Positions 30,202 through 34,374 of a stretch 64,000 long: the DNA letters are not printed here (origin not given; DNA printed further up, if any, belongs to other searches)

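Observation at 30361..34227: OppD-OppF fused into one about 1290-aa double ATPase with an acidic repeat tail and a DUF2188-like C-terminal domain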

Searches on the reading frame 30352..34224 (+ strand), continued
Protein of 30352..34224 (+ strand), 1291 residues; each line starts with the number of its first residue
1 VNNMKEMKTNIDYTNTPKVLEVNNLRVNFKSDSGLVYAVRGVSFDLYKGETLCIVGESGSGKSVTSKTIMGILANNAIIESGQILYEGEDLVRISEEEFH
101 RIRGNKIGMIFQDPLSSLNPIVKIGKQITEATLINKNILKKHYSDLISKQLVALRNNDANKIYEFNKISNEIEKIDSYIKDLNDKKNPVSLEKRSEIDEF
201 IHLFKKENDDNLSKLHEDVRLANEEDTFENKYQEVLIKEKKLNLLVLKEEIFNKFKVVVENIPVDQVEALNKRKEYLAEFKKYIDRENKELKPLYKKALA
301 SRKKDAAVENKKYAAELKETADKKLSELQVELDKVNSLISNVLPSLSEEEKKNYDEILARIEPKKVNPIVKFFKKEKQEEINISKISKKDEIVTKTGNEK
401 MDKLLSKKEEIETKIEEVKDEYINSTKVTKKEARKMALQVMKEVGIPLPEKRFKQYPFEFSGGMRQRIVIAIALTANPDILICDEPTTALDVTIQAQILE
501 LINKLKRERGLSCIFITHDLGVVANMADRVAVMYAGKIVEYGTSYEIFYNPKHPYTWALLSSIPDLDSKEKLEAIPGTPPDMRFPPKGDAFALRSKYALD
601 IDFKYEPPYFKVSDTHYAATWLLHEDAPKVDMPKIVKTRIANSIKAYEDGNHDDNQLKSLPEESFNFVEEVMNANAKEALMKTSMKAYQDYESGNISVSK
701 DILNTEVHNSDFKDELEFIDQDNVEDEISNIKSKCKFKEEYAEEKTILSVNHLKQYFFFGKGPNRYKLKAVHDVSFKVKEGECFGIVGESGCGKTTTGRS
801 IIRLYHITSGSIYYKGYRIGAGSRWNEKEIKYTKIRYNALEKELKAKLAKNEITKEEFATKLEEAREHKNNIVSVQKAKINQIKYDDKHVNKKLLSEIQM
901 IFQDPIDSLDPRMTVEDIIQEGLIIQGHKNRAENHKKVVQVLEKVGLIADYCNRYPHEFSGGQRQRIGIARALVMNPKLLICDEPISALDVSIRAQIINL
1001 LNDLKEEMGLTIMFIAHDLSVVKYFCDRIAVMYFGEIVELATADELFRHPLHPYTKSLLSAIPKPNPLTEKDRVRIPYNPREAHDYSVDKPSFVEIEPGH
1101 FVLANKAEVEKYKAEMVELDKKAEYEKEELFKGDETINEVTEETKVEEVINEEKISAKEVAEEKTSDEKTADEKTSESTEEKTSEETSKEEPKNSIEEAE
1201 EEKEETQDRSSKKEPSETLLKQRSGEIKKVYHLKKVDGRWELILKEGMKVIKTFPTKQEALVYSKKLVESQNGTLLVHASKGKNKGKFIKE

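Call 9: list_cluster_members(proteins=[P0001, P0018, P0025, P0043, P0046, P0057, P0060, P0063])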
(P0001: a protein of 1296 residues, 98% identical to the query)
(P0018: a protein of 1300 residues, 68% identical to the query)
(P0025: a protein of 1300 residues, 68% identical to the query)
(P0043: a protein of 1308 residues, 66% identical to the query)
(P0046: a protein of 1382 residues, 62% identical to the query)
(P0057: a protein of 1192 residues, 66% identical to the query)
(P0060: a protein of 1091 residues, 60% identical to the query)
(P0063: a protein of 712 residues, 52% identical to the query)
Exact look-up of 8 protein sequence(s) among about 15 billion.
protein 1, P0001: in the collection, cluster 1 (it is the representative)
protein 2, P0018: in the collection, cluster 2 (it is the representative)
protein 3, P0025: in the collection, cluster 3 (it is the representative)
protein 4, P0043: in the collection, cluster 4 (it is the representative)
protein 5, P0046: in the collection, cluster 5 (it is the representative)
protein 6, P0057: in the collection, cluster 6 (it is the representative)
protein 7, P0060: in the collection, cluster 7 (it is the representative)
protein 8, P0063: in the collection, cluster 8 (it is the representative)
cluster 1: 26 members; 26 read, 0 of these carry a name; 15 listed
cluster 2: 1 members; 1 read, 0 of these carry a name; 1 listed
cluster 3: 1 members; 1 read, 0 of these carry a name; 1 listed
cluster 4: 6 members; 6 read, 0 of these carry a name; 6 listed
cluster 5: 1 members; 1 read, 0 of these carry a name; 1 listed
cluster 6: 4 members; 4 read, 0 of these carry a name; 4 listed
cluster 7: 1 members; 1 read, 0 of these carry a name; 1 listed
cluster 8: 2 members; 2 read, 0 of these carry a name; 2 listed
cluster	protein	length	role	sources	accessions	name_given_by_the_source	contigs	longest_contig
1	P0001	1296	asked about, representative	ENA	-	-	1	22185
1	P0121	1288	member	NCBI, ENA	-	-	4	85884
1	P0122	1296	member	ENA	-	-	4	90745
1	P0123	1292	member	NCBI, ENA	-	-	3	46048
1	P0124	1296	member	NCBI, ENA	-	-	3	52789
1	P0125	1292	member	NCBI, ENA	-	-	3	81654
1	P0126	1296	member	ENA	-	-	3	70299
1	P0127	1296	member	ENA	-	-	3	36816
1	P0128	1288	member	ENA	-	-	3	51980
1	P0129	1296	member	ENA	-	-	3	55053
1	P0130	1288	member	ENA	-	-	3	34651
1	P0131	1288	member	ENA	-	-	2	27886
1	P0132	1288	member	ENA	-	-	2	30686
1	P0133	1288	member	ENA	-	-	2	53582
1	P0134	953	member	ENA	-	-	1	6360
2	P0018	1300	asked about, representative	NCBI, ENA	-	-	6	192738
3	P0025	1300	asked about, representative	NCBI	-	-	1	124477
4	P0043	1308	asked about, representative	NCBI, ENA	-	-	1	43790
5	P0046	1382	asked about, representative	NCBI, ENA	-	-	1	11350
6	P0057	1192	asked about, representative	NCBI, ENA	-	-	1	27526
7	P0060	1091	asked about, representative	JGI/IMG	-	-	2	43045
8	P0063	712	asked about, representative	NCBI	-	-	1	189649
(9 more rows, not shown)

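Call 12: find_related_loci(query=A1, collection=genome_contigs, flank=10000)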
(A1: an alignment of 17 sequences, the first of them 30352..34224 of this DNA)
Query A1 (1291 aa) in genome_contigs; peptide patterns used: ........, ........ (x = any residue, [..] = any of these).
598 stretches matched a pattern (row limit reached: there are more); 583 encode a relative of the query (tblastn E <= 1e-3); the best 80 are kept; 80 distinct loci.
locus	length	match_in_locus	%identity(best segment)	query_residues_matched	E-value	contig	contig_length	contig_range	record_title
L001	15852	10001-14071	62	11-1290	0e+0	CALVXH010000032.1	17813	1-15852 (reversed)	MAG: uncultured Bacilli bacterium isolate BRZ_SL__bin15 genome assembly, contig: BRZ_SL__NODE_4892_length_17813_cov_5.08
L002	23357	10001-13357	61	3-1120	0e+0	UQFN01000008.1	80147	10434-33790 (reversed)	uncultured Mollicutes bacterium isolate UMGS236 genome assembly, contig: NODE_93_length_80147_cov_59.458985, whole genom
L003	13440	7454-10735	55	2-1112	0e+0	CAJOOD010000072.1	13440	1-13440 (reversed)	uncultured Bacilli bacterium isolate Rumen_Coassembly_mag_163 genome assembly, contig: k87_7359026, whole genome shotgun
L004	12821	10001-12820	56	5-1102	0e+0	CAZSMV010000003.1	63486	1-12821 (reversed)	MAG TPA_asm: uncultured Staphylococcaceae bacterium isolate binchicken_co323_13 genome assembly, contig: NODE_262_length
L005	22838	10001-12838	62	18-1113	0e+0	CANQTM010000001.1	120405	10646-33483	MAG: uncultured Bacilli bacterium isolate Lapin-008__bin34 genome assembly, contig: Lapin-008__NODE_158_length_120405_co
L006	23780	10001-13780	54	15-1160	0e+0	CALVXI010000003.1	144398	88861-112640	MAG: uncultured Bacilli bacterium isolate BRZ_E__bin40 genome assembly, contig: BRZ_E__NODE_121_length_144398_cov_28.960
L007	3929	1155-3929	60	1-1063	0e+0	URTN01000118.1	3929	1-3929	uncultured Mollicutes bacterium isolate UMGS1337 genome assembly, contig: NODE_8494_length_3929_cov_6.349510, whole geno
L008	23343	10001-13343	62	12-1120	0e+0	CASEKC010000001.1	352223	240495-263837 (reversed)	uncultured bacterium isolate O7_L3_310310_idba_bin.1 genome assembly, contig: O7_L3_310310_idba_bin.1.fa_scaffold_0, who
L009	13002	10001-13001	60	11-1133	0e+0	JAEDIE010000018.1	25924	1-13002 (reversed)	MAG: Bacilli bacterium isolate MAG154 NODE_1487_length_25924_cov_8.050253, whole genome shotgun sequence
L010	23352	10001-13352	59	12-1123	0e+0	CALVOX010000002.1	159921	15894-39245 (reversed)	MAG: uncultured Bacilli bacterium isolate BRZ_KS__bin22 genome assembly, contig: BRZ_KS__NODE_72_length_159921_cov_86.72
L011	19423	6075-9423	59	4-1122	0e+0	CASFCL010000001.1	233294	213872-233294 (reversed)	uncultured bacterium isolate O103_L3_316316_idba_bin.85 genome assembly, contig: O103_L3_316316_idba_bin.85.fa_scaffold_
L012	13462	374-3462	55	19-1122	0e+0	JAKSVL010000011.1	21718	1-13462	MAG: Bacilli bacterium isolate Horse_feces358 MAG358_11, whole genome shotgun sequence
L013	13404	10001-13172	54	3-1120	0e+0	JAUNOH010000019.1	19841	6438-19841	MAG: Bacillota bacterium isolate S34M_St_12 NODE_1412_length_19841_cov_28.979733, whole genome shotgun sequence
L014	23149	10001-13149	54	8-1113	0e+0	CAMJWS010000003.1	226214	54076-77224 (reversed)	MAG: uncultured Bacillales bacterium isolate SRR12081298_bin.12_metaWRAP_v1.3_MAG genome assembly, contig: ERZ12289774.2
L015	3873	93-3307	52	19-1113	0e+0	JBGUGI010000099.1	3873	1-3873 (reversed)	MAG: Bacilli bacterium isolate ruminal_MAG_378 ruminal_MAG_378_contig_0099, whole genome shotgun sequence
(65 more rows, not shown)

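Call 29: find_encoding_contigs(protein=P0052, flank=10000, max_places=2)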
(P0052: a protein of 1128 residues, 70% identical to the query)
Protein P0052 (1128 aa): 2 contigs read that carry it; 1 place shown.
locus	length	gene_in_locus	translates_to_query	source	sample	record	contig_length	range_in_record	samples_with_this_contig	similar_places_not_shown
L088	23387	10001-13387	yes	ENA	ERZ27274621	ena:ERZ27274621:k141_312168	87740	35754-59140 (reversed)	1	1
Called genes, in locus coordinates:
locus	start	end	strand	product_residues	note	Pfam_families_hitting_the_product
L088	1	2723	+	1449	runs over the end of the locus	PF00082:Peptidase_S8, PF02225:PA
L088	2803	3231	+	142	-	-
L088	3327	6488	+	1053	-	-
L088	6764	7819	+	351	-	PF00528:BPD_transp_1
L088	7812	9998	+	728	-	PF12911:OppC_N, PF00528:BPD_transp_1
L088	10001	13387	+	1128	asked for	PF00005:ABC_tran, PF13401:AAA_22 (faint), PF13304:AAA_21, PF00005:ABC_tran, PF08352:oligo_HPY, PF00005:ABC_tran, PF08352:oligo_HPY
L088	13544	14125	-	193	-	PF13489:Methyltransf_23, PF05175:MTS (weak), PF13847:Methyltransf_31, PF08241:Methyltransf_11, PF08242:Methyltransf_12, PF13649:Methyltransf_25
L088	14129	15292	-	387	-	PF01497:Peripla_BP_2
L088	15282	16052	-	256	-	PF02463:SMC_N (faint), PF00005:ABC_tran, PF13304:AAA_21 (faint)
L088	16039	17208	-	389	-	PF01032:FecCD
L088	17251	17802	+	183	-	PF00440:TetR_N, PF14278:TetR_C_8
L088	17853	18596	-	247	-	-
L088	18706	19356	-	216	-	PF18907:DUF5662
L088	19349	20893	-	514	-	PF01554:MatE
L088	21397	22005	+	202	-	PF22624:AASDHPPT_N (faint), PF01648:ACPS (weak)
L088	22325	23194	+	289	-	PF00497:SBP_bac_3, PF10613:Lig_chan-Glu_bd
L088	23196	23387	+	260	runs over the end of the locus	PF00528:BPD_transp_1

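Call 30: find_encoding_contigs(protein=P0056, flank=10000, max_places=2)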
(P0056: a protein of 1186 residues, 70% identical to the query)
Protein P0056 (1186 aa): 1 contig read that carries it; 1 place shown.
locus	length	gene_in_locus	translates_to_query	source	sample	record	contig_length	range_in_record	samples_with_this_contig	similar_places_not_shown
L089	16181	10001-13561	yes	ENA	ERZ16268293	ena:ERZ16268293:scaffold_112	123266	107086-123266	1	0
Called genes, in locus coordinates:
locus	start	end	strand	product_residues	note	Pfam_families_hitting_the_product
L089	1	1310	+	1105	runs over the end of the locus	PF09479:Flg_new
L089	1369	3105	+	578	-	PF13385:Laminin_G_3, PF00149:Metallophos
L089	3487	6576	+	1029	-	-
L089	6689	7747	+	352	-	PF00528:BPD_transp_1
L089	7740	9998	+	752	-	PF12911:OppC_N, PF00528:BPD_transp_1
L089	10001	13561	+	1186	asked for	PF00005:ABC_tran, PF13401:AAA_22 (faint), PF13304:AAA_21 (weak), PF00005:ABC_tran, PF08352:oligo_HPY, PF00005:ABC_tran, PF08352:oligo_HPY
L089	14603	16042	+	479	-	-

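Call 31: find_encoding_contigs(protein=P0030, flank=10000, max_places=2)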
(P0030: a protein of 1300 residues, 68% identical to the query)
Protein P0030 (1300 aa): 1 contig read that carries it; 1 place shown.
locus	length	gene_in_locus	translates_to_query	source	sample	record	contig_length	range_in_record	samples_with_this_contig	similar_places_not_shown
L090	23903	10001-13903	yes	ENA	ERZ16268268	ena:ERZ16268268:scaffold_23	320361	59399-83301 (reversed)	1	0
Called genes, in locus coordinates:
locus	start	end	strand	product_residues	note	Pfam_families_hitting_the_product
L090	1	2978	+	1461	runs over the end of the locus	PF00082:Peptidase_S8, PF02225:PA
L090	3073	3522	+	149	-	PF13038:DUF3899 (weak)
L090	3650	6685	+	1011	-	-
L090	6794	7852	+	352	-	PF00528:BPD_transp_1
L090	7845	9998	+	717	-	PF12911:OppC_N, PF00528:BPD_transp_1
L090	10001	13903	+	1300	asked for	PF00005:ABC_tran, PF13401:AAA_22 (faint), PF13304:AAA_21, PF08352:oligo_HPY, PF00005:ABC_tran, PF08352:oligo_HPY, PF09954:DUF2188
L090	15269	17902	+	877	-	PF00496:SBP_bac_5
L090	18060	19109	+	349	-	PF00528:BPD_transp_1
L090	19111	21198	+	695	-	PF12911:OppC_N, PF00528:BPD_transp_1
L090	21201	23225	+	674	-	PF00005:ABC_tran, PF13304:AAA_21, PF08352:oligo_HPY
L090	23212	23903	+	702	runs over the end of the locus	PF00005:ABC_tran, PF08352:oligo_HPY, PF09954:DUF2188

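Call 49: search_protein_families(library=ncbifam, proteins=[window:30352-34224:+], max_evalue=0.01)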
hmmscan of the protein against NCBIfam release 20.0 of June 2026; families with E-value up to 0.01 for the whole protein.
window:30352-34224:+ (1291 aa): 184 families (the best 25 are shown)
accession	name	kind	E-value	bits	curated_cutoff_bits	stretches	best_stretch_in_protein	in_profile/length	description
NF043079.1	MMSYN1_0167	equivalog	2.6e-200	666.9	740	5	144-638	86-550/561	oligopeptide ABC transporter ATP-binding protein OppD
NF043078.1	MMSYN1_0168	equivalog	2.6e-173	578.1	800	5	935-1113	470-649/649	oligopeptide ABC transporter ATP-binding protein OppF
NF011659.0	PRK15079.1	equivalog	3.5e-169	561.8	540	4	888-1073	93-279/334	murein tripeptide/oligopeptide ABC transporter ATP binding protein OppF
NF008453.0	PRK11308.1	subfamily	3.6e-164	545.8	408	4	882-1076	85-279/334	dipeptide ABC transporter ATP-binding protein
NF007010.1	PRK09473.1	subfamily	1.4e-163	543.1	575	4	425-624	116-315/318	oligopeptide ABC transporter ATP-binding protein OppD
NF007613.0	PRK10261.1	equivalog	1e-159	532.8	1077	4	892-1108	397-617/623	glutathione ABC transporter ATP-binding protein GsiA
NF043071.1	DppF_dipep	equivalog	2.7e-146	487.2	660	4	885-1076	89-280/331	dipeptide ABC transporter ATP-binding subunit DppF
NF011713.0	PRK15134.1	equivalog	5.7e-142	474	834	4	895-1059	361-526/529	microcin C ABC transporter ATP-binding protein YejF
NF008246.0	PRK11022.1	equivalog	9.3e-139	462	541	4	429-615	123-310/326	dipeptide ABC transporter ATP-binding protein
TIGR02770.1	nickel_nikD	equivalog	3.8e-129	428.9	318.7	4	417-561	83-227/230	nickel import ATP-binding protein NikD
NF047576.1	opine_ATP_CntF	equivalog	8.2e-125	415.3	385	4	420-567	110-257/264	staphylopine uptake ABC transporter ATP-binding protein CntF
NF047578.1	opine_ATP_CntD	equivalog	6.4e-123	409.2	380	4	424-567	114-257/266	staphylopine uptake ABC transporter ATP-binding protein CntD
TIGR02769.1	nickel_nikE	equivalog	1e-107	359.6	332.55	4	887-1067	79-258/265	nickel import ATP-binding protein NikE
NF011674.0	PRK15093.1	equivalog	1.8e-99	333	627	4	434-600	133-303/330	putrescine export ABC transporter ATP-binding protein SapD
NF007739.0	PRK10419.1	subfamily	4e-98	328.2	354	4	873-1070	69-262/268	nickel ABC transporter ATP-binding protein NikE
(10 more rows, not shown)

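Call 79: search_protein_families(library=padloc, proteins=[window:30361-34224:+], max_evalue=0.01)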
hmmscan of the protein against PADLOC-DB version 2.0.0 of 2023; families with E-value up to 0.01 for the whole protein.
window:30361-34224:+ (1288 aa): 7 families
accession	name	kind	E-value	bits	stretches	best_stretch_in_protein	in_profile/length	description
PDLC04135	mad3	-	8e-53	178.3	3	25-536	9-348/374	mads_3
PDLC04140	mad8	-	5.7e-27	93.1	2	36-519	17-236/314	mads_8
PDLC02980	AriA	-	5.3e-08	31.2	1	306-520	220-303/304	-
PDLC02914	ATPase-Toprim_I-B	-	5e-07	27.3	2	770-1024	17-253/443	-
PDLC04941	PDC-S16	-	4e-05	22.3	1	1229-1280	7-59/75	-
PDLC02335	AbiLi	-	0.00076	16.6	1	749-1022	71-243/326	AbiLi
PDLC04942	PDC-S16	-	0.00085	18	0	1228-1280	6-59/75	-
